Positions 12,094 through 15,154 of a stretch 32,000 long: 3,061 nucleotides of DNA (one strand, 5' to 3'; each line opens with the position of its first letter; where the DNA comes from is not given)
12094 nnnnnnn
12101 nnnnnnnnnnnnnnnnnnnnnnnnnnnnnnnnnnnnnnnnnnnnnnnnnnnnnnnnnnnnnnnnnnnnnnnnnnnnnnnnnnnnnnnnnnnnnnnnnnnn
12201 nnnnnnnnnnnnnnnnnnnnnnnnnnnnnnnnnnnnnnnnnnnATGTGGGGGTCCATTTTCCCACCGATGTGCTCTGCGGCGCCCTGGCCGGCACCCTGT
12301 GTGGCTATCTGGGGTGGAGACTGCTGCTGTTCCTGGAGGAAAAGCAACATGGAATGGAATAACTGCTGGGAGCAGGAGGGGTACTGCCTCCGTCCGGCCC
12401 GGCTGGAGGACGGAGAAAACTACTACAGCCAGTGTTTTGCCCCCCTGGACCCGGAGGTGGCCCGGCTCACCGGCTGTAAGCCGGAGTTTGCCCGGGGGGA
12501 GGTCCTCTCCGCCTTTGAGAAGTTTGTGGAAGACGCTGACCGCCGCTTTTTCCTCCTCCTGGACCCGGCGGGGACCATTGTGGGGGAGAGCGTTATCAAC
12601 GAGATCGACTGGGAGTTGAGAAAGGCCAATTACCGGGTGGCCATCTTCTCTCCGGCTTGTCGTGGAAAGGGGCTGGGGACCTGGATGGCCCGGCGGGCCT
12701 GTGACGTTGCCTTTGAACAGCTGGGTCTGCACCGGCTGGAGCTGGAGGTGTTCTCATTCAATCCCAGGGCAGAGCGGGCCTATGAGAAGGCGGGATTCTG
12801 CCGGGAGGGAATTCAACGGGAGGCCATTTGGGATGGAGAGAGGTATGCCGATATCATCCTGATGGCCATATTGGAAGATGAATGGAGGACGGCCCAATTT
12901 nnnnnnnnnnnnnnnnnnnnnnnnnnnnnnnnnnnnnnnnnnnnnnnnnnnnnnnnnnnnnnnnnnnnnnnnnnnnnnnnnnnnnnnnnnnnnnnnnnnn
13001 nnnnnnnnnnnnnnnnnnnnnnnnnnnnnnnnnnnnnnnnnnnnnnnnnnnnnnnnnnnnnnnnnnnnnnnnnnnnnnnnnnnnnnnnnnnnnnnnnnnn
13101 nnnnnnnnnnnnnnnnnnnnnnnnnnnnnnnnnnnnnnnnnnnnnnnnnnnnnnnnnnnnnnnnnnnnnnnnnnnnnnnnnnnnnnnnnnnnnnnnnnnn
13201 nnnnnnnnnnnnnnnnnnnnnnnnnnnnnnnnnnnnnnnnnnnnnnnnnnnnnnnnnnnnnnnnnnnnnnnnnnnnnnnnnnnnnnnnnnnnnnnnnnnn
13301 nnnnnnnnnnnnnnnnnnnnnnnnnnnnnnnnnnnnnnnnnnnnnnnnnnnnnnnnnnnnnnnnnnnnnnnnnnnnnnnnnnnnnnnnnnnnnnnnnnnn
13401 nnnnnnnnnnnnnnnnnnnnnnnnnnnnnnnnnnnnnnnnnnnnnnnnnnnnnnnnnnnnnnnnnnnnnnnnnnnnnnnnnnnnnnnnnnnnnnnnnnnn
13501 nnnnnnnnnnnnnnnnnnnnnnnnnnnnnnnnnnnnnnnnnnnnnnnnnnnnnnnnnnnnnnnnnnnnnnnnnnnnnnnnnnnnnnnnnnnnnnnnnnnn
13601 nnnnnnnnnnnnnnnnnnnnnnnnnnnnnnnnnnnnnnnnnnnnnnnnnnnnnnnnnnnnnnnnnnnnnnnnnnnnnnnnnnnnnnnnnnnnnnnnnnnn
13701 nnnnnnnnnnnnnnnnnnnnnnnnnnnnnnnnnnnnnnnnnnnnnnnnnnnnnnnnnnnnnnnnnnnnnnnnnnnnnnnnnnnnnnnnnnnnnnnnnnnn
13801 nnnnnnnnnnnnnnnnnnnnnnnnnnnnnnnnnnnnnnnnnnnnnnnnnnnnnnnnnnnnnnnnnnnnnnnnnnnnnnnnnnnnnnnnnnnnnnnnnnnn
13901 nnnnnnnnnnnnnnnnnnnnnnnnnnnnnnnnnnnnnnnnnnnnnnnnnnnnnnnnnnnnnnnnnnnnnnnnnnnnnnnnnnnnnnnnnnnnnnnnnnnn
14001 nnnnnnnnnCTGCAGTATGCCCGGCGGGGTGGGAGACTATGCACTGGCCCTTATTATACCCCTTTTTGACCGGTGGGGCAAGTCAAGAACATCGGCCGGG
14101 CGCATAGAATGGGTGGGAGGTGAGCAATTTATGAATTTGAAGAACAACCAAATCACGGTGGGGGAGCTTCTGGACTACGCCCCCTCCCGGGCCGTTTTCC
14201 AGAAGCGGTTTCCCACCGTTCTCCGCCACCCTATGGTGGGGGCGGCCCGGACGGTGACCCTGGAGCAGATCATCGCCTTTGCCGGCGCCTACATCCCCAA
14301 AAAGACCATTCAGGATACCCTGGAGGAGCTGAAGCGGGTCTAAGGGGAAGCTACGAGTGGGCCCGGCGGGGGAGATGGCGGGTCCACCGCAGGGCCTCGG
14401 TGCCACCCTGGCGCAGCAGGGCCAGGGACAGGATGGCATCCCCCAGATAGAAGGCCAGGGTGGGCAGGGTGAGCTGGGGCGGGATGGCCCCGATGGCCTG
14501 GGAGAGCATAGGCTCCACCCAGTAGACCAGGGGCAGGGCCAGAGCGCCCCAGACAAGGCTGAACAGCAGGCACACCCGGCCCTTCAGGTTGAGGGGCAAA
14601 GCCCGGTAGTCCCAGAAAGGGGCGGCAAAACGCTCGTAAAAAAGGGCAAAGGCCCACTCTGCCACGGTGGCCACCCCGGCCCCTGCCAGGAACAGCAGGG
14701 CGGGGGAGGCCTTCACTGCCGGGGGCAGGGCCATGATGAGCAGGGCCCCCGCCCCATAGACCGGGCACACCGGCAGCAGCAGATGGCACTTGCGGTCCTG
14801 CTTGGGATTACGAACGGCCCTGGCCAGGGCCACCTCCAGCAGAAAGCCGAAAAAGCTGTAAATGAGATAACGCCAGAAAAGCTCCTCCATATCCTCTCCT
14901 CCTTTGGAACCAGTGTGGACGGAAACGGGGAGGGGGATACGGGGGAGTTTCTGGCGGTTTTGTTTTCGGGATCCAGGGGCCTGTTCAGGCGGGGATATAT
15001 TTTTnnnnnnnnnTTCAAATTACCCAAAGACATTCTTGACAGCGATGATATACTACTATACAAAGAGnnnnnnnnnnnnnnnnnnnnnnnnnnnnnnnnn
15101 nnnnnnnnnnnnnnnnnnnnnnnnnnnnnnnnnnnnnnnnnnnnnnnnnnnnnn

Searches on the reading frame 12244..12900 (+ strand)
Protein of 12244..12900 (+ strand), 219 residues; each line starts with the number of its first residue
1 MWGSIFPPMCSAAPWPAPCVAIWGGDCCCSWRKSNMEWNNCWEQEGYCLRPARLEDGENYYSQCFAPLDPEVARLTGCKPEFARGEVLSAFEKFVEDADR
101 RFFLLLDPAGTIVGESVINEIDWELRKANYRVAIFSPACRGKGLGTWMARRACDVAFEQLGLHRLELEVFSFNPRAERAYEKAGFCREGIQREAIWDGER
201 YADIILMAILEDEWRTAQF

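Call 75: search_protein_families(library=pfam, proteins=[window:12244-12900:+], max_evalue=0.001)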
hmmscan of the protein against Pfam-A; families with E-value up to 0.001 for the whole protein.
window:12244-12900:+ (219 aa): 5 families
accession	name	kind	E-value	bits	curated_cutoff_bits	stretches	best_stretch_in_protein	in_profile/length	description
PF13302.13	Acetyltransf_3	-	2.4e-15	57.9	25.4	1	48-185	3-137/138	Acetyltransferase (GNAT) domain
PF00583.31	Acetyltransf_1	-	6.6e-14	52.6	20.7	1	89-185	22-116/116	Acetyltransferase (GNAT) family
PF13420.13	Acetyltransf_4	-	3.3e-11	43.9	24.3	1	89-205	35-154/155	Acetyltransferase (GNAT) domain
PF13508.13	Acetyltransf_7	-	8e-07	29.8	27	1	100-185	3-82/84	Acetyltransferase (GNAT) domain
PF13673.13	Acetyltransf_10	-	0.00071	20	23.6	1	132-189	56-111/128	Acetyltransferase (GNAT) domain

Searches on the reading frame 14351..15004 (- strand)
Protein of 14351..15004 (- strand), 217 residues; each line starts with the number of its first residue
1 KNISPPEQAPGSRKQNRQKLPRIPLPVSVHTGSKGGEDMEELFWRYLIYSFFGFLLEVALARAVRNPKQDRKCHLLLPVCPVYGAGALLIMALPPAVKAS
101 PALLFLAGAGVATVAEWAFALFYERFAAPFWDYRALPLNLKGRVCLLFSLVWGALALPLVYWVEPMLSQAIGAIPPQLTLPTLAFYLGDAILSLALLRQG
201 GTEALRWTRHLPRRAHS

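Call 75: search_protein_families(library=pfam, proteins=[window:14351-15004:-], max_evalue=0.001)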
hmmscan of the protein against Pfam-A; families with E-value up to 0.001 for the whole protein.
window:14351-15004:- (217 aa): 1 family
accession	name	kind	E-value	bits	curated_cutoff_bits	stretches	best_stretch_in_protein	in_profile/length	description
PF06541.16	ABC_trans_CmpB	-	1.1e-31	110.5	25.9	1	45-185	2-138/151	Putative ABC-transporter type IV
